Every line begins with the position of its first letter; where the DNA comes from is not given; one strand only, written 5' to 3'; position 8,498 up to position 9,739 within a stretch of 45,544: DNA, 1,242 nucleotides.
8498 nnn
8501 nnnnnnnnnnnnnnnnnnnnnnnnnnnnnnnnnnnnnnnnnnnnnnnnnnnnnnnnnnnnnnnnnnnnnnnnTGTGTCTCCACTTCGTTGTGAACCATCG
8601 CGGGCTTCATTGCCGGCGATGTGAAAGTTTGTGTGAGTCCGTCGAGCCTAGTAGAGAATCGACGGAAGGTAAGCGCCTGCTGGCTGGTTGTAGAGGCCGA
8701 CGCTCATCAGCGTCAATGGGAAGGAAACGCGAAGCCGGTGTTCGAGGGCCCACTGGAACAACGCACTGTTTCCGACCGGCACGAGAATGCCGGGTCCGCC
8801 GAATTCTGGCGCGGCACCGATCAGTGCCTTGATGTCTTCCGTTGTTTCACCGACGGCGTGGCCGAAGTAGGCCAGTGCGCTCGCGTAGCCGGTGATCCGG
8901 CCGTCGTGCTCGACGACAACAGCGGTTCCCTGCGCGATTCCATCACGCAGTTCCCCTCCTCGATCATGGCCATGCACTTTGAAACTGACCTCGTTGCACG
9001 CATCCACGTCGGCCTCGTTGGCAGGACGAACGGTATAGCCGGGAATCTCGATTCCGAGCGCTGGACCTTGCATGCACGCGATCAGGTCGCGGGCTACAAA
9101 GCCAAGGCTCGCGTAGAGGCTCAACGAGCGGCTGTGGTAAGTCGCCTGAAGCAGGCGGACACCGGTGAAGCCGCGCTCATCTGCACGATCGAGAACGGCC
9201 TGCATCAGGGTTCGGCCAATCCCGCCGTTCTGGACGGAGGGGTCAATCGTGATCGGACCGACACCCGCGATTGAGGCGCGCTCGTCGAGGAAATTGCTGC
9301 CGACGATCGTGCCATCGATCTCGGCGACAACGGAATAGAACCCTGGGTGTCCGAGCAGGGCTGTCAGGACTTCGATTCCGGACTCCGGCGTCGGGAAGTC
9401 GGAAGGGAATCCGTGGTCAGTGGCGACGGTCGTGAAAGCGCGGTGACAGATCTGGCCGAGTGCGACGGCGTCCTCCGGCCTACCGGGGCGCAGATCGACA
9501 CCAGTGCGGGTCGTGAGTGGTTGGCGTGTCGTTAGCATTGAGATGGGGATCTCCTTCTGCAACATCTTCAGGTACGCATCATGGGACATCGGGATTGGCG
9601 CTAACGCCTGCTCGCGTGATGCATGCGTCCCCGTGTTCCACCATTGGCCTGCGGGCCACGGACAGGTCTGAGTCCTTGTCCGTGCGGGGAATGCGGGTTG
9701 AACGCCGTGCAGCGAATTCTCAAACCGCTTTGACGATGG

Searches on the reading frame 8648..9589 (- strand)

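Call 47: search_protein_families(library=pfam, proteins=[window:8648-9589:-], max_evalue=0.001)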
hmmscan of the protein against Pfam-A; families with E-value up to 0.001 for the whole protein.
window:8648-9589:- (313 aa): 4 families
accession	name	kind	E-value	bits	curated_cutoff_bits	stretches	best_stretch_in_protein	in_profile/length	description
PF00583.31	Acetyltransf_1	-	4.9e-13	49.8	20.7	1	77-164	26-116/116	Acetyltransferase (GNAT) family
PF13508.13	Acetyltransf_7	-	3.3e-11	43.8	27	1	86-165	5-83/84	Acetyltransferase (GNAT) domain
PF13673.13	Acetyltransf_10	-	6e-07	29.9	23.6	1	82-167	29-110/128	Acetyltransferase (GNAT) domain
PF13527.13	Acetyltransf_9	-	0.0004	20.8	25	0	91-142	56-107/127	Acetyltransferase (GNAT) domain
